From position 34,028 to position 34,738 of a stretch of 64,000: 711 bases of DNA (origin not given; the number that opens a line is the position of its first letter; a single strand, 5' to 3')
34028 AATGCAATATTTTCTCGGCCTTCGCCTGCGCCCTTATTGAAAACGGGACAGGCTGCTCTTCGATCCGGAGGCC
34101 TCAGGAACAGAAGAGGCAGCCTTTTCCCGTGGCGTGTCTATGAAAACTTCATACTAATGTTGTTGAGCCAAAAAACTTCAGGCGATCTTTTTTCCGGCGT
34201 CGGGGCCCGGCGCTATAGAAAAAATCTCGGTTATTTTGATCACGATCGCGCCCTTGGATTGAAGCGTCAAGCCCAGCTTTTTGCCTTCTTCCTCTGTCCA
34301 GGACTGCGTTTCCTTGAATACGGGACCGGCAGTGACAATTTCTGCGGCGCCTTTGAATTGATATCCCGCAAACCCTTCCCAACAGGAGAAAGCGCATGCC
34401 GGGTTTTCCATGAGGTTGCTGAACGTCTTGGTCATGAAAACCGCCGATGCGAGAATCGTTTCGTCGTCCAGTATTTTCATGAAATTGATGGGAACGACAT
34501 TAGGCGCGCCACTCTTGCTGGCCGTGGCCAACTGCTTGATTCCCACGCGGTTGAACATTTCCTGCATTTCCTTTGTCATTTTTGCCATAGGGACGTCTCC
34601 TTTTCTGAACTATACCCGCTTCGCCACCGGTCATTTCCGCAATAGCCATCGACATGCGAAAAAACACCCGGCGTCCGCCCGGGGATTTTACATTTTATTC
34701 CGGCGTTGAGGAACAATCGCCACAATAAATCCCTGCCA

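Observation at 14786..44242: A 13-bp palindrome TTGCA-N3-TGCAA recurs seven times, always intergenic, tied to -24/-12 promoters and to the two PAS-type sigma-54 activator genes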

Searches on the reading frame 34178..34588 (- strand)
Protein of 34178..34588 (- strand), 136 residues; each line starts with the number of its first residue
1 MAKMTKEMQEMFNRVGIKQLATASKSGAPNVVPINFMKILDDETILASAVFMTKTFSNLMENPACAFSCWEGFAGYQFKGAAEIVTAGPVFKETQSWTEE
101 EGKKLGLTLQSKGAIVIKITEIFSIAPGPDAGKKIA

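Call 78: search_protein_families(library=pfam, max_evalue=0.001, proteins=[window:34178-34588:-])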
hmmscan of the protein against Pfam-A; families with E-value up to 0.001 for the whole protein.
window:34178-34588:- (136 aa): 1 family
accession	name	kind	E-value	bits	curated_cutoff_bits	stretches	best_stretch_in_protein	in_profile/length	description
PF01243.27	PNPOx_N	-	1.7e-18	67.6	28.1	1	4-123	1-117/120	Pyridoxamine 5'-phosphate oxidase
